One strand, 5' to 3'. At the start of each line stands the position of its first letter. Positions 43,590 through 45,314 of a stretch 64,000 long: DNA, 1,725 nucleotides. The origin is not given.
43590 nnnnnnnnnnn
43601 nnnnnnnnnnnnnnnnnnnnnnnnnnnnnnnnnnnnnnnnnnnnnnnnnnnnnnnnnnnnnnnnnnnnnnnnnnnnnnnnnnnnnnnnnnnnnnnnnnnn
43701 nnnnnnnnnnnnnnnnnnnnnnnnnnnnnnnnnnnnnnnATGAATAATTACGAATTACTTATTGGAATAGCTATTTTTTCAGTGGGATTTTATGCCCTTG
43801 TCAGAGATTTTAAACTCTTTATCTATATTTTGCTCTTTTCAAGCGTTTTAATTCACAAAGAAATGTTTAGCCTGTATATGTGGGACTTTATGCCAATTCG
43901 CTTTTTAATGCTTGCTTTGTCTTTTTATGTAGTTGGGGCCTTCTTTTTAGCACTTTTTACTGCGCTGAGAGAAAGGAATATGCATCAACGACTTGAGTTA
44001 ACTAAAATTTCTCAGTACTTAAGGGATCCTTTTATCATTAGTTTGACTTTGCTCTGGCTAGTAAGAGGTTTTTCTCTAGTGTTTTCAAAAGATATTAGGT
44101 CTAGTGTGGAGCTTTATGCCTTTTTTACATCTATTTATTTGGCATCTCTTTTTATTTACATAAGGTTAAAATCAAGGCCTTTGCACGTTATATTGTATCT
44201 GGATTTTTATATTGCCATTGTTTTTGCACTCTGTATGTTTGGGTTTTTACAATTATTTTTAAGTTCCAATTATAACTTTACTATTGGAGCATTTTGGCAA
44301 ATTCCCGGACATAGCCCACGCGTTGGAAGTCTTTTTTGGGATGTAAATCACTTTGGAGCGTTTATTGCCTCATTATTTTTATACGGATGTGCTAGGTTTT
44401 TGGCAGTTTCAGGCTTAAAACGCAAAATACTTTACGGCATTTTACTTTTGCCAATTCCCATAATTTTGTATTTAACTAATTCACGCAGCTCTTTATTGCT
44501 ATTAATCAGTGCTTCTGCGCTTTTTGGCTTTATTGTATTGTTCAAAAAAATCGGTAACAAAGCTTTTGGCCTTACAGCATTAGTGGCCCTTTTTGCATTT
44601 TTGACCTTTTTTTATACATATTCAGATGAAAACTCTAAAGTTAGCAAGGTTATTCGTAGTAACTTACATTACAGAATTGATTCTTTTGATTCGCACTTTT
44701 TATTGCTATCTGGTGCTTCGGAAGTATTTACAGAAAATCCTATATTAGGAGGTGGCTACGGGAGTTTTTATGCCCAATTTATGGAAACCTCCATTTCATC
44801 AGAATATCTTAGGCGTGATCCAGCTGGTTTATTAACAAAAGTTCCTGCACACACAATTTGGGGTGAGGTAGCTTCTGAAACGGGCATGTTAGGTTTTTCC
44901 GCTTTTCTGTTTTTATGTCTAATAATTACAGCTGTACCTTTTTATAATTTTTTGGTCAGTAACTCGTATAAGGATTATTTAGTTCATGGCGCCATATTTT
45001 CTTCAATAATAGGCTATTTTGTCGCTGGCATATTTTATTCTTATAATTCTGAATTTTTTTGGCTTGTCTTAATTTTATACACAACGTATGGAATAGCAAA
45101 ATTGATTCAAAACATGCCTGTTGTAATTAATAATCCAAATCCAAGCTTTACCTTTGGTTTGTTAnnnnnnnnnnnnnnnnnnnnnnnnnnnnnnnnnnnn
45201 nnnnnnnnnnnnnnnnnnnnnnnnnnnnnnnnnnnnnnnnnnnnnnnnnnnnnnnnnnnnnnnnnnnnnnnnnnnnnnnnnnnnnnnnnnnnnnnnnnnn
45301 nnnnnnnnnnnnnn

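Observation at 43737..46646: Wzy_C (O-antigen-ligase-like) domain fused to a PMT/ArnT GT-C domain, a candidate protein O-oligosaccharyltransferase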

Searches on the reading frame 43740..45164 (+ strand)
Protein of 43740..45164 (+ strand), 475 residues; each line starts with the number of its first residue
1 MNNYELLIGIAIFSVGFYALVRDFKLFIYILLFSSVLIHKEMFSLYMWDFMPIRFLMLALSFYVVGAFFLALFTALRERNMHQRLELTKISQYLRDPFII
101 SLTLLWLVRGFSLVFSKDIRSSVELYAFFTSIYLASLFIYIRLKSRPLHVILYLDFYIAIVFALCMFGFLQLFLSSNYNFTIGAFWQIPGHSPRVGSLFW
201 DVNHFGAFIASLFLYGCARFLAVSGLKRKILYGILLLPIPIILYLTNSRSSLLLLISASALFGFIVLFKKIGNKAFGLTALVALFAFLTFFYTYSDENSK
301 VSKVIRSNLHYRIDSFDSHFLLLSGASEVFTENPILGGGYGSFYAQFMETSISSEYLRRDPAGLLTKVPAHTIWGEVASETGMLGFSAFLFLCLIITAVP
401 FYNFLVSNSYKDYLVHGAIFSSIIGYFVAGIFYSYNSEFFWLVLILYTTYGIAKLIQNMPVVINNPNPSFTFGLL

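Call 38: search_solved_structures(query=A2, max_evalue=10, show_alignments=3)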
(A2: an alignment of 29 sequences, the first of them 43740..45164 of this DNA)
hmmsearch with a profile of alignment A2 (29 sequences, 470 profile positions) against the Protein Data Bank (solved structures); distinct sequences matched with E-value up to 10: 0.

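Call 64: search_protein_representatives(protein=window:43740-45164:+)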
Query: 475 residues. Proteins with E-value up to 0.001 (for the whole library): 224; up to 1e-10: 100; up to 1e-30: 45. The best 150 are listed.
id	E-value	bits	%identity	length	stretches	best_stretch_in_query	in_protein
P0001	0.0e+00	1018.2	100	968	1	1-475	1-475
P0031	7.2e-104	365.0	44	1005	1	5-457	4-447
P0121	1.7e-102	360.6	46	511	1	3-456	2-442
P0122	6.3e-98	345.5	41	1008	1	1-453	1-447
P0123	7.5e-98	345.2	42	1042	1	2-456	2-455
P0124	1.9e-96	340.6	43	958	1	5-453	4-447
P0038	4.0e-94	332.9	41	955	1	3-455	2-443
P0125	2.9e-92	326.8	40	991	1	5-455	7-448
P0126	2.9e-89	316.9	42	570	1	7-455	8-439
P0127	3.6e-83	296.8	40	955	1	8-454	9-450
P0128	4.7e-74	266.8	40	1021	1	6-456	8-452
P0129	1.3e-72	262.0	41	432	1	5-441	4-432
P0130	2.5e-70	254.4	40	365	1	5-366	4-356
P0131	1.1e-68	249.1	37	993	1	1-452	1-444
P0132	7.9e-62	226.5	39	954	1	9-454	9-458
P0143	1.9e-50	188.9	35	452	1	6-454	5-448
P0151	2.7e-41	158.7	32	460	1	4-446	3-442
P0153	1.2e-38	150.0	30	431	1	22-446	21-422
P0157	1.1e-33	133.7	35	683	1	25-450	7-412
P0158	2.9e-33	132.3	35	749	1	26-447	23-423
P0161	1.5e-32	130.0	32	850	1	26-463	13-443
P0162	4.4e-32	128.4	33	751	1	14-456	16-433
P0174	8.0e-28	114.3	31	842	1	13-450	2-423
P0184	8.9e-25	104.3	30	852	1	25-451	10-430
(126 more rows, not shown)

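Call 65: search_protein_families(library=pfam, proteins=[P0157, P0158, P0161, P0162, P0174, P0184, P0121, P0143, P0151, P0153], max_evalue=0.01)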
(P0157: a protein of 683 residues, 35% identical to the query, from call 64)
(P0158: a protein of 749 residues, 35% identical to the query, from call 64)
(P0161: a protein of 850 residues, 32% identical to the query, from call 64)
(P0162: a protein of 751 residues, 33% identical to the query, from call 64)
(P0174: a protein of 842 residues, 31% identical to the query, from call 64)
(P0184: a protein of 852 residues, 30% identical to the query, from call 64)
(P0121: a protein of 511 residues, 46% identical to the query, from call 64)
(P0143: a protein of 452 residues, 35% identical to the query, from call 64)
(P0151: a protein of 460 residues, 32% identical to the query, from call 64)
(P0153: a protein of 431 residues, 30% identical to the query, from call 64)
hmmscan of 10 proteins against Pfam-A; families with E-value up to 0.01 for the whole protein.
P0157 (683 aa): 1 family
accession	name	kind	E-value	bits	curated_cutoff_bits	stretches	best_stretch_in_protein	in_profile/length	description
PF04932.20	Wzy_C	-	1.7e-09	38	31.7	1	202-356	3-149/149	O-Antigen ligase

P0158 (749 aa): 1 family
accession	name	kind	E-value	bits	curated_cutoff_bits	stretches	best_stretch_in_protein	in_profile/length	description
PF04932.20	Wzy_C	-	8.9e-12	45.5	31.7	1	215-370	2-149/149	O-Antigen ligase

P0161 (850 aa): 2 families
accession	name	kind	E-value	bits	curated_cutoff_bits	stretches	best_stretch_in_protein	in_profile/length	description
PF04932.20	Wzy_C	-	5.6e-14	52.6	31.7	1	218-369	3-149/149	O-Antigen ligase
PF13231.12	PMT_2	-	4.6e-09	37.1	26.1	1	513-670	2-159/160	Dolichyl-phosphate-mannose-protein mannosyltransferase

P0162 (751 aa): 1 family
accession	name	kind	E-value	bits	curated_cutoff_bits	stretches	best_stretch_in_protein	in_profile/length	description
PF04932.20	Wzy_C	-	1.5e-13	51.2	31.7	1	216-371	2-149/149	O-Antigen ligase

P0174 (842 aa): 2 families
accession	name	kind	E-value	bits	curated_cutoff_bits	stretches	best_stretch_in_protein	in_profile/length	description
PF04932.20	Wzy_C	-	1e-15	58.2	31.7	1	213-365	2-149/149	O-Antigen ligase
PF13231.12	PMT_2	-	2.3e-05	25.1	26.1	1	517-672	3-160/160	Dolichyl-phosphate-mannose-protein mannosyltransferase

P0184 (852 aa): 1 family
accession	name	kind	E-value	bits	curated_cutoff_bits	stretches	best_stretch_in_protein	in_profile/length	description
PF04932.20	Wzy_C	-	1.5e-17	64.2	31.7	1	220-369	5-149/149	O-Antigen ligase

P0121 (511 aa): 1 family
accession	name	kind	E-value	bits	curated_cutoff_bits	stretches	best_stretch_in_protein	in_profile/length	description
PF04932.20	Wzy_C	-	1.1e-14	54.9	31.7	1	221-376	2-149/149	O-Antigen ligase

P0143 (452 aa): 1 family
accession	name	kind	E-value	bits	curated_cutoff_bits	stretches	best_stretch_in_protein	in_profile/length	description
PF04932.20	Wzy_C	-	6.1e-14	52.5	31.7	1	234-388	3-149/149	O-Antigen ligase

P0151 (460 aa): 1 family
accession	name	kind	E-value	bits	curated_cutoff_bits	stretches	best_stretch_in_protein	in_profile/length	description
PF04932.20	Wzy_C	-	2.3e-14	53.9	31.7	1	232-386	2-148/149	O-Antigen ligase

P0153 (431 aa): 1 family
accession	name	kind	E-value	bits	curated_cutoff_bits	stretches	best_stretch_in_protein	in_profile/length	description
PF04932.20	Wzy_C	-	7.9e-17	61.9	31.7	1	212-366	2-149/149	O-Antigen ligase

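Call 67: find_encoding_contigs(protein=P0151, flank=8000, max_places=2)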
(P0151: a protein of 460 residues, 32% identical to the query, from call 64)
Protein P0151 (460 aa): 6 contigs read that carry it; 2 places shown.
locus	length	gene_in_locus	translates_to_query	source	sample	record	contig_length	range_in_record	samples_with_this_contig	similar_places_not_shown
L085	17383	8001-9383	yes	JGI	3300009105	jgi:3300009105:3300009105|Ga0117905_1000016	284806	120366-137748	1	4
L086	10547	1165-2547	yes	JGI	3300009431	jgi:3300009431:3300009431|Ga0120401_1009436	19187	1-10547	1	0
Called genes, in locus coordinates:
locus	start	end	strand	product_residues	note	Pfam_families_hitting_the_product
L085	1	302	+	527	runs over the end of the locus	PF02366:PMT, PF02516:STT3 (faint), PF13231:PMT_2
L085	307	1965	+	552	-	PF02366:PMT, PF13231:PMT_2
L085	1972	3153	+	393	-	PF00534:Glycos_transf_1, PF13692:Glyco_trans_1_4, PF13524:Glyco_trans_1_2 (weak)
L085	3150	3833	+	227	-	PF00535:Glycos_transf_2, PF10111:Glyco_tranf_2_2, PF13641:Glyco_tranf_2_3 (weak)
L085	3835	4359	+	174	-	PF00710:Asparaginase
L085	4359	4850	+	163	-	PF06185:YecM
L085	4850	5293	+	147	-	PF04191:PEMT, PF04140:ICMT (weak)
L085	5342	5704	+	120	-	PF00903:Glyoxalase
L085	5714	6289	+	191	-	PF01928:CYTH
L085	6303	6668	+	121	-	-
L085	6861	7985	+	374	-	PF13477:Glyco_trans_4_2, PF13439:Glyco_transf_4, PF13579:Glyco_trans_4_4, PF02350:Epimerase_2 (weak), PF00534:Glycos_transf_1, PF13692:Glyco_trans_1_4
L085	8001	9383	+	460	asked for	PF04932:Wzy_C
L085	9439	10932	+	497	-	PF02366:PMT, PF13231:PMT_2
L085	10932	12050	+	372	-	PF00534:Glycos_transf_1, PF13692:Glyco_trans_1_4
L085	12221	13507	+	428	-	PF04932:Wzy_C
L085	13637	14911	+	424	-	PF01943:Polysacc_synt, PF13440:Polysacc_synt_3, PF03023:MurJ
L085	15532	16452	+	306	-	-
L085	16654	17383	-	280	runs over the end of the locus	-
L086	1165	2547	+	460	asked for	PF04932:Wzy_C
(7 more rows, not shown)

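Call 68: find_encoding_contigs(protein=P0143, flank=8000, max_places=2)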
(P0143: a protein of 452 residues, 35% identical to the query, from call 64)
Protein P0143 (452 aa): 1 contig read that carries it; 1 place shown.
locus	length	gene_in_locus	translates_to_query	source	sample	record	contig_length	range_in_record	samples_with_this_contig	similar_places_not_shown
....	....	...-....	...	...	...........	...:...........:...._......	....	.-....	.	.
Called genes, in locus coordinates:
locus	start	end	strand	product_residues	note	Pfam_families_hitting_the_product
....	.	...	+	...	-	?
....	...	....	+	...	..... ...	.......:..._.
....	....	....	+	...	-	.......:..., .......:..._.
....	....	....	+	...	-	?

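Call 89: search_protein_families(library=pfam, proteins=[L085:12221-13504:+], max_evalue=0.01)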
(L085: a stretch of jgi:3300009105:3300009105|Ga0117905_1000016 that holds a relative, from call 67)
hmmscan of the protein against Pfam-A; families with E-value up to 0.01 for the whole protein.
L085:12221-13504:+ (428 aa): 1 family
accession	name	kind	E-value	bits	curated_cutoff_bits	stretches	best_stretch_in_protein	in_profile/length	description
PF04932.20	Wzy_C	-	4.1e-15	56.3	31.7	1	209-362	3-149/149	O-Antigen ligase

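Call 105: find_encoding_contigs(protein=P0161, flank=8000, max_places=1)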
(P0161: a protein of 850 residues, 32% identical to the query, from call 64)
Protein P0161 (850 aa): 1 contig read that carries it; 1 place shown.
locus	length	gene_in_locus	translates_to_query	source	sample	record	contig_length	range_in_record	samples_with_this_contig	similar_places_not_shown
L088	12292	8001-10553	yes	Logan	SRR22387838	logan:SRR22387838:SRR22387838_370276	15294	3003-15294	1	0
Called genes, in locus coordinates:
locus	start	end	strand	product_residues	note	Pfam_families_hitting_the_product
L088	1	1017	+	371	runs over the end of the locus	PF13439:Glyco_transf_4, PF20706:GT4-conflict, PF00534:Glycos_transf_1, PF13692:Glyco_trans_1_4, PF13524:Glyco_trans_1_2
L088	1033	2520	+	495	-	PF09852:DUF2079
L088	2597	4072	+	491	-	PF09852:DUF2079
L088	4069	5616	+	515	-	PF13231:PMT_2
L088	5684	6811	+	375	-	PF13439:Glyco_transf_4, PF13579:Glyco_trans_4_4, PF20706:GT4-conflict (weak), PF00534:Glycos_transf_1, PF13692:Glyco_trans_1_4, PF13524:Glyco_trans_1_2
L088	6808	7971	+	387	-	PF13439:Glyco_transf_4, PF00534:Glycos_transf_1, PF13692:Glyco_trans_1_4, PF13524:Glyco_trans_1_2 (weak)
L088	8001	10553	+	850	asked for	PF04932:Wzy_C, PF13231:PMT_2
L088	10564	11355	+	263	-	PF00535:Glycos_transf_2, PF10111:Glyco_tranf_2_2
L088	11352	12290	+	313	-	?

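Call 106: find_encoding_contigs(protein=P0184, flank=8000, max_places=1)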
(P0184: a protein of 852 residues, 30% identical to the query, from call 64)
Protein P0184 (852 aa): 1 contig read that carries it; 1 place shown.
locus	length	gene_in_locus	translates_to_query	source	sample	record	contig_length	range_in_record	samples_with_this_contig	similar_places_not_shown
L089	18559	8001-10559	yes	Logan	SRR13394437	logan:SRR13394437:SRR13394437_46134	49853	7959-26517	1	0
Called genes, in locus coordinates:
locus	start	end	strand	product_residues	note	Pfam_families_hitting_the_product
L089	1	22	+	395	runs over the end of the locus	PF13439:Glyco_transf_4, PF20706:GT4-conflict, PF00534:Glycos_transf_1, PF13692:Glyco_trans_1_4, PF13524:Glyco_trans_1_2 (weak)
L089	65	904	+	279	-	-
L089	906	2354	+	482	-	PF09852:DUF2079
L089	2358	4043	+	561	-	-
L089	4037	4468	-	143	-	-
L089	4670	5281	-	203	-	-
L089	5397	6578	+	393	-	PF13439:Glyco_transf_4, PF13579:Glyco_trans_4_4, PF20706:GT4-conflict, PF00534:Glycos_transf_1, PF13692:Glyco_trans_1_4, PF13524:Glyco_trans_1_2 (weak)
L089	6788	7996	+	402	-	PF13439:Glyco_transf_4, PF00534:Glycos_transf_1 (faint), PF13692:Glyco_trans_1_4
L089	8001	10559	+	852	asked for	PF04932:Wzy_C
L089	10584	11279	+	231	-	PF00535:Glycos_transf_2, PF13641:Glyco_tranf_2_3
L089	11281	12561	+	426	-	PF00890:FAD_binding_2 (weak), PF01266:DAO, PF01593:Amino_oxidase, PF13450:NAD_binding_8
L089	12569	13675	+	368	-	PF20706:GT4-conflict (weak), PF00534:Glycos_transf_1, PF13692:Glyco_trans_1_4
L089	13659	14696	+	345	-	PF13524:Glyco_trans_1_2 (faint), PF00534:Glycos_transf_1, PF20706:GT4-conflict (weak), PF13692:Glyco_trans_1_4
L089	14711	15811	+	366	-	PF00534:Glycos_transf_1, PF13692:Glyco_trans_1_4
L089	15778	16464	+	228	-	PF02397:Bac_transf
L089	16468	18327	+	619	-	PF13196:DUF4012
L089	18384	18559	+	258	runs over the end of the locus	PF11967:RecO_N, PF02565:RecO_C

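Call 107: search_protein_families(library=ncbifam, proteins=[L089:10584-11276:+, L088:10564-11352:+], max_evalue=1e-8)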
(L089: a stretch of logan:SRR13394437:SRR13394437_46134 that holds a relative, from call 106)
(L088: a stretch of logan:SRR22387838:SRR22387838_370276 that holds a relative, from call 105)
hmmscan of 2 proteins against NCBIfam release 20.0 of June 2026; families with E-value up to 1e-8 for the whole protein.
L089:10584-11276:+ (231 aa): 12 families
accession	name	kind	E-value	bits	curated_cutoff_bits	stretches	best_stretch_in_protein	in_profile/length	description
NF007986.1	PRK10714.1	equivalog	9.6e-20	70.8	529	1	5-179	7-183/316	undecaprenyl-phosphate 4-deoxy-4-formamido-L-arabinose transferase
TIGR03937.1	PgaC_IcaA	equivalog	4.2e-17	62.2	422.3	1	3-105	44-143/407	poly-beta-1,6-N-acetyl-D-glucosamine synthase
NF047588.1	GlcsyltransPgfSStrep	equivalog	9.6e-17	61.1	500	1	5-171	2-170/308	glycosyltransferase PgfS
NF041391.1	DPhHxTase_Halo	equivalog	1.1e-16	60.5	375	1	12-207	3-189/213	dolichyl-phosphate hexose transferase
TIGR04182.1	glyco_TIGR04182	equivalog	6.4e-16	58.6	325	1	6-210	2-200/293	S-layer glycoprotein N-glycosyltransferase AglJ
NF007482.0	PRK10073.1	equivalog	4.5e-14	52.2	423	1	3-117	5-115/334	glycosyltransferase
NF047683.1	TeichurnBiosyTuaG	equivalog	3.5e-11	43.2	400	1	2-110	4-109/252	teichuronic acid biosynthesis protein TuaG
NF010496.0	PRK13915.1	equivalog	3e-10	39.7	262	1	4-97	31-126/307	glucosyl-3-phosphoglycerate synthase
NF058614.1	PPMAGASynPpgS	equivalog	4.9e-10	39.2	370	1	10-128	6-119/226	polyprenyl-phospho-N-acetylgalactosaminyl synthase PpgS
TIGR03111.1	glyc2_xrt_Gpos1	hypoth_equivalog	1.7e-09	37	363.95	1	3-114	48-158/439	TIGR03111 family XrtG-associated glycosyltransferase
TIGR04283.1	glyco_like_mftF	equivalog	5.4e-09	36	182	1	7-112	2-97/221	TIGR04283 family arsenosugar biosynthesis glycosyltransferase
TIGR03469.1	HpnB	hypoth_equivalog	8.3e-09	34.9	379.25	0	3-119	43-167/386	hopene-associated glycosyltransferase HpnB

L088:10564-11352:+ (263 aa): 13 families
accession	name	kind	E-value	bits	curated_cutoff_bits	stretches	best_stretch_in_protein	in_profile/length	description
NF007986.1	PRK10714.1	equivalog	1.8e-29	102.8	529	1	31-241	8-217/316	undecaprenyl-phosphate 4-deoxy-4-formamido-L-arabinose transferase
NF047588.1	GlcsyltransPgfSStrep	equivalog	6.7e-21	74.8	500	1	30-193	2-167/308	glycosyltransferase PgfS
TIGR03937.1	PgaC_IcaA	equivalog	3.9e-15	55.7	422.3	1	10-123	26-136/407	poly-beta-1,6-N-acetyl-D-glucosamine synthase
NF058614.1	PPMAGASynPpgS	equivalog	5.4e-15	55.4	370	1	33-209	4-181/226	polyprenyl-phospho-N-acetylgalactosaminyl synthase PpgS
TIGR03965.1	mycofact_glyco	equivalog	4.6e-14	52.1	280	1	19-136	64-178/467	mycofactocin biosynthesis glycosyltransferase MftF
TIGR04182.1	glyco_TIGR04182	equivalog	3e-13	49.8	325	1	32-237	3-203/293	S-layer glycoprotein N-glycosyltransferase AglJ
NF010496.0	PRK13915.1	equivalog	1.4e-12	47.3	262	1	27-123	29-127/307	glucosyl-3-phosphoglycerate synthase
NF007482.0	PRK10073.1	equivalog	1.5e-12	47.1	423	1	27-134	4-107/334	glycosyltransferase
NF041391.1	DPhHxTase_Halo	equivalog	2.4e-12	46.3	375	1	63-228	26-187/213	dolichyl-phosphate hexose transferase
NF038302.1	EPS_HpsE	equivalog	2.5e-11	43.1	300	1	30-134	2-108/307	hormogonium polysaccharide biosynthesis glycosyltransferase HpsE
TIGR04283.1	glyco_like_mftF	equivalog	1.8e-10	40.8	182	1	31-152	1-115/221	TIGR04283 family arsenosugar biosynthesis glycosyltransferase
NF041875.1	EPS_EpsD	equivalog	1.9e-10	40.7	370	1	31-125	1-92/325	exopolysaccharide biosynthesis glycosyltransferase EpsD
NF047683.1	TeichurnBiosyTuaG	equivalog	6e-10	39.2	400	1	28-139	5-113/252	teichuronic acid biosynthesis protein TuaG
